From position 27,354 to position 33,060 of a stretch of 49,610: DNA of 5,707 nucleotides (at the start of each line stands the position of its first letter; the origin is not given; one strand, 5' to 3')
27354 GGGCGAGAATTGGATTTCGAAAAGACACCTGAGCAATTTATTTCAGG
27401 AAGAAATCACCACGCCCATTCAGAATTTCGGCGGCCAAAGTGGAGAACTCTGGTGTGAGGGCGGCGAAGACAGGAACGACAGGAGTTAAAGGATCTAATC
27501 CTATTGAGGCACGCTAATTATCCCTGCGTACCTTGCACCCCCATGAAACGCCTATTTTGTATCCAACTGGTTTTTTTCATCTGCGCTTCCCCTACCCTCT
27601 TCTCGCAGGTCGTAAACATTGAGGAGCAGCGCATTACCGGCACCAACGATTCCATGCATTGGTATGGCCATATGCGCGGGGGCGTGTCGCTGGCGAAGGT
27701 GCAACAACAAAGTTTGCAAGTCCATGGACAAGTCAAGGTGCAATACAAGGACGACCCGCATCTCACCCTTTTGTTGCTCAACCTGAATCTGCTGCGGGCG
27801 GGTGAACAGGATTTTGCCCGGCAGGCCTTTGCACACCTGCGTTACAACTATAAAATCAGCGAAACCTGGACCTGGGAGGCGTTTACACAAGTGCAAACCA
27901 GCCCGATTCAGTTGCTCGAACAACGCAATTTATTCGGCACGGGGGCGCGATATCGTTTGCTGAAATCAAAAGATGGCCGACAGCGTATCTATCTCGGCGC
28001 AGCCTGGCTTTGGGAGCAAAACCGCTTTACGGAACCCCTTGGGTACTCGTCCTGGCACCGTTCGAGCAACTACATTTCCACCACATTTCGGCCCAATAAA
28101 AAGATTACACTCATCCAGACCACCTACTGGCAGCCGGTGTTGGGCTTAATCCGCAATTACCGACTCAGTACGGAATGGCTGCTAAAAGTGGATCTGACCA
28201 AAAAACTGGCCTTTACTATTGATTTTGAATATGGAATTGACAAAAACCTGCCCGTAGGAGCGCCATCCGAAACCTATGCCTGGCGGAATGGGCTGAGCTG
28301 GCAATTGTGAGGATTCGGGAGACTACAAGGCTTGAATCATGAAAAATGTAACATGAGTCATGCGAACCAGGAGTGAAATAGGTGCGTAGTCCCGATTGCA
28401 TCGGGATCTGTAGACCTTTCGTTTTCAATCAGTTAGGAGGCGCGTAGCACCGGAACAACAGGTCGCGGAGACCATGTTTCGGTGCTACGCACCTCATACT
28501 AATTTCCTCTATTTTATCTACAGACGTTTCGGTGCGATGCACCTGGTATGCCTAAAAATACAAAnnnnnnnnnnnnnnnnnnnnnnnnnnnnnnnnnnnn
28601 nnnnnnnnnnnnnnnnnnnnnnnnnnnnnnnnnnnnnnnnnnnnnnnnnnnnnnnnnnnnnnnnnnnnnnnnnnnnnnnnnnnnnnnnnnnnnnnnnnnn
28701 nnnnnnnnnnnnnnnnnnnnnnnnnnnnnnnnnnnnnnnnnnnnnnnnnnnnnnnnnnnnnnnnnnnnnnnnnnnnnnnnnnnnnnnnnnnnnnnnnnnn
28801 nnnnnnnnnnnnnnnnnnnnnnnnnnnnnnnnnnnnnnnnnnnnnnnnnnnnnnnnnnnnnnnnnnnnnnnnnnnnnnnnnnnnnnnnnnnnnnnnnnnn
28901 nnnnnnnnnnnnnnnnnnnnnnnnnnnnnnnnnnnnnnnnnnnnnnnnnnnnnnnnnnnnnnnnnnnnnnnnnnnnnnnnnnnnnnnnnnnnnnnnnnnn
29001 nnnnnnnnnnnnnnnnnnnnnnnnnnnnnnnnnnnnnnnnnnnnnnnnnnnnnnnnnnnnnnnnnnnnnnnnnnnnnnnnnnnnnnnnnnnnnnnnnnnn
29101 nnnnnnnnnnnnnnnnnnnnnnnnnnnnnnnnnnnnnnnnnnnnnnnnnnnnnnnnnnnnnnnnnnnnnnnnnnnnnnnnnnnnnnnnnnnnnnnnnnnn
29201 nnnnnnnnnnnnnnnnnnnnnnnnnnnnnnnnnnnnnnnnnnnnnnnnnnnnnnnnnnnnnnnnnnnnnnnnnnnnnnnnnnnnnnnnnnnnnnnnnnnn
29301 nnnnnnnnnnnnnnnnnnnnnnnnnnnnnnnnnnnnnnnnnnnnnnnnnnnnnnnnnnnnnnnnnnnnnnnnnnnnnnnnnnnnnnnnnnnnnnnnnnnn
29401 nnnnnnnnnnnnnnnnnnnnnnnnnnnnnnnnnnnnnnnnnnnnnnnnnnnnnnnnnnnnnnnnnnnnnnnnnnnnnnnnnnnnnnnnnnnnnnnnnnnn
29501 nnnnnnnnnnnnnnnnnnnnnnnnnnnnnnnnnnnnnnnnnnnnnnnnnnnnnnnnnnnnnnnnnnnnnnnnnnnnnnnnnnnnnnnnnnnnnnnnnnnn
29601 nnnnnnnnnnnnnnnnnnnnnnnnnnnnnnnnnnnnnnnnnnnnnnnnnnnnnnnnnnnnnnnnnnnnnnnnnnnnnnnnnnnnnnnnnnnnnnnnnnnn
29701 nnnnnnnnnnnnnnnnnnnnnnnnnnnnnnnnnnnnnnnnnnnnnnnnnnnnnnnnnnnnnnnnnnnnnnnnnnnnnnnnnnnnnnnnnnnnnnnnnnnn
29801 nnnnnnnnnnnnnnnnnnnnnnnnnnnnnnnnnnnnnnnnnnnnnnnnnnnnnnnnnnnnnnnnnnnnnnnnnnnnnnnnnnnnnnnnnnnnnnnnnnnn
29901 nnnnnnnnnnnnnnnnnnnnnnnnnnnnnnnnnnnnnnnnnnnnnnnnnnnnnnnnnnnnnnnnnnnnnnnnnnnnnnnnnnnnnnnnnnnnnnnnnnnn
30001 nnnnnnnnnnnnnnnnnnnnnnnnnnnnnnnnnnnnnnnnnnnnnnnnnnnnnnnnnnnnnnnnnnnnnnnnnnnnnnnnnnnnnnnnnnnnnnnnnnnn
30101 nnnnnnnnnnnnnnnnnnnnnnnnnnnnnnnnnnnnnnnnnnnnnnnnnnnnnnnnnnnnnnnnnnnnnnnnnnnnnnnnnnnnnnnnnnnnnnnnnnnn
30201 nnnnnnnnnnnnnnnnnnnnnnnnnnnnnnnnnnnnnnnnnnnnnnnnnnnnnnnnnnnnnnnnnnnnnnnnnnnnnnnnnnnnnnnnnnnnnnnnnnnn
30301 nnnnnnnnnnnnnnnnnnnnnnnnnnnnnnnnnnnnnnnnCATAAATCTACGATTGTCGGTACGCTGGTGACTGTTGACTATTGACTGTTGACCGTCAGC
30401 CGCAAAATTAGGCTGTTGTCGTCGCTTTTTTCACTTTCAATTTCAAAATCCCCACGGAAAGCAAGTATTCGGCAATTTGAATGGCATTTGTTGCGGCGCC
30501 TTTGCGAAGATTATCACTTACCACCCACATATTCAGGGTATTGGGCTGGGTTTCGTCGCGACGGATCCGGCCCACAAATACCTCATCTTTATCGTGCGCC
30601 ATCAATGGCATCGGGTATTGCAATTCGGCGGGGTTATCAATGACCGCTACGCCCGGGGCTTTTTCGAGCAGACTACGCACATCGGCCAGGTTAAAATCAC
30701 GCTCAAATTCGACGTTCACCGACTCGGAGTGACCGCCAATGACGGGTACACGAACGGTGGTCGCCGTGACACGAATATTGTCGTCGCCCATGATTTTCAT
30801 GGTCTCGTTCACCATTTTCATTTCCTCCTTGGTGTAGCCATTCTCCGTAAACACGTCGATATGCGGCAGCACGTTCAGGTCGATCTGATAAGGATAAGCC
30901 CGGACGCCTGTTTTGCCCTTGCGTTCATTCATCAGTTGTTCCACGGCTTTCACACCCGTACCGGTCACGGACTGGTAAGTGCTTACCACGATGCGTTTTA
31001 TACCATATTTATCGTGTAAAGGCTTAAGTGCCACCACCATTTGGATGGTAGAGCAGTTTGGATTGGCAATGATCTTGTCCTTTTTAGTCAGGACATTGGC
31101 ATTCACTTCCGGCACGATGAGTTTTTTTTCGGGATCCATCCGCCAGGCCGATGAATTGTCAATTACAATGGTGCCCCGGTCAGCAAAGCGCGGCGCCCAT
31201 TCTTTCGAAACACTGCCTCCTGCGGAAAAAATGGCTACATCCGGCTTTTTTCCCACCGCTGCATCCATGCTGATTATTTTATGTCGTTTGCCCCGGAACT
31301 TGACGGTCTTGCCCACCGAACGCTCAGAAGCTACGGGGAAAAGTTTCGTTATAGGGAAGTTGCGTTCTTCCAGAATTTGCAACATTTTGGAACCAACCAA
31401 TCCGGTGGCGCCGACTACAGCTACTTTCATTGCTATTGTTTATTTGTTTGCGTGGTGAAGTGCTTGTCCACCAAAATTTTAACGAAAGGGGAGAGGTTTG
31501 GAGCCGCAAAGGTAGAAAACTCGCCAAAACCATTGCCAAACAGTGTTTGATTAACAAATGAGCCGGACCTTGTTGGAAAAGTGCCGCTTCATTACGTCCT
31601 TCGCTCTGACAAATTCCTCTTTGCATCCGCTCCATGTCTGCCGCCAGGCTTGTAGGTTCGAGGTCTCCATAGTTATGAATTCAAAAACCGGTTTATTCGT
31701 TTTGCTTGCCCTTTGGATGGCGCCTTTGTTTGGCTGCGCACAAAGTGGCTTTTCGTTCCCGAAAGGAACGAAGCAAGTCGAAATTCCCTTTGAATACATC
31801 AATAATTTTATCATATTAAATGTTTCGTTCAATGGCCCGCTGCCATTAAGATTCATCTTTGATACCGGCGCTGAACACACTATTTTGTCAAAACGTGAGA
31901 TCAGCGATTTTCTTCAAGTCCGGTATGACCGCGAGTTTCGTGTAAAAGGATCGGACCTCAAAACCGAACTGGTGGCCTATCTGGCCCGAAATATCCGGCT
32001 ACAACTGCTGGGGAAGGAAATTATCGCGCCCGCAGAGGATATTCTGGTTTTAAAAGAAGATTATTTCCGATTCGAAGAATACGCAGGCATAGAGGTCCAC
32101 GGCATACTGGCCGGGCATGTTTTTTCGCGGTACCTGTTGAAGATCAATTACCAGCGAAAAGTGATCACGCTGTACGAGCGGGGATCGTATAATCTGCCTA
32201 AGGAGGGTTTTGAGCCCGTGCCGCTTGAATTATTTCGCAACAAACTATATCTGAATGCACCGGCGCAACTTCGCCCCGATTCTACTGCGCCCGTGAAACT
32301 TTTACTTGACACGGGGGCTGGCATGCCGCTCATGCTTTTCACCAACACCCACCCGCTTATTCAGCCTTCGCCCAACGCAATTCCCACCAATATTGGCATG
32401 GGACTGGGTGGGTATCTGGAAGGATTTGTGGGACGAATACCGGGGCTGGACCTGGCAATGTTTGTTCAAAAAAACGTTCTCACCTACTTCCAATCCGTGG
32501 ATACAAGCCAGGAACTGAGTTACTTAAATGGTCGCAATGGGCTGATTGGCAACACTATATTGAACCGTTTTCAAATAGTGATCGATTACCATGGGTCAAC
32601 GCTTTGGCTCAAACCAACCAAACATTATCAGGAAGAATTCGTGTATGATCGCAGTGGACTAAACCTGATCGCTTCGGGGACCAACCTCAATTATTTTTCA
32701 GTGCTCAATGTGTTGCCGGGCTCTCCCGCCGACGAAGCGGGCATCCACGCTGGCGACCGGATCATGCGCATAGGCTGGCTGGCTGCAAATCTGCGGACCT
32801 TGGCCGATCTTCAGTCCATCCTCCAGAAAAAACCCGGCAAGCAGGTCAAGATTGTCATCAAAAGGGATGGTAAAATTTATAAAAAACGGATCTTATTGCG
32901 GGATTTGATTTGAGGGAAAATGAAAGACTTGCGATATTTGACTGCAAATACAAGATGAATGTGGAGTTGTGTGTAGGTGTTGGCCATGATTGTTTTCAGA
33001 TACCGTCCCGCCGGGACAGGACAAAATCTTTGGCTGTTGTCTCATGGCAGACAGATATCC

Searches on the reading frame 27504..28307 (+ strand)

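Call 50: search_protein_families(library=pfam, proteins=[window:27504-28307:+], max_evalue=0.0001)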
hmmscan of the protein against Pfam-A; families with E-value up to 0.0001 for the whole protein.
window:27504-28307:+ (268 aa): 1 family
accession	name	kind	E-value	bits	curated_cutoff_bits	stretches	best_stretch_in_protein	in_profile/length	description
PF04338.18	DUF481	-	7.4e-18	65.8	21.1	1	62-253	6-195/210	Protein of unknown function, DUF481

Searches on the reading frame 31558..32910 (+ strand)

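Call 50: search_protein_families(library=pfam, proteins=[window:31558-32910:+], max_evalue=0.0001)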
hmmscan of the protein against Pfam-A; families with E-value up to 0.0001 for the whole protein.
window:31558-32910:+ (451 aa): 5 families
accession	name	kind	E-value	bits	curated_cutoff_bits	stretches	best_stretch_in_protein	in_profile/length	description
PF17820.7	PDZ_6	-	1.7e-11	44.1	27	1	382-436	2-54/54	PDZ domain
PF13180.12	PDZ_2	-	8.7e-09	36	27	1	381-440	15-73/80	PDZ domain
PF13650.11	Asp_protease_2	-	4e-07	31.1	24.3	0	88-144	2-57/90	Aspartyl protease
PF13975.11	gag-asp_proteas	-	1.6e-06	29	28.2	0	88-125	2-37/92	gag-polyprotein putative aspartyl protease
PF00595.29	PDZ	-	3.9e-06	27.6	23.2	1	376-434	21-80/81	PDZ domain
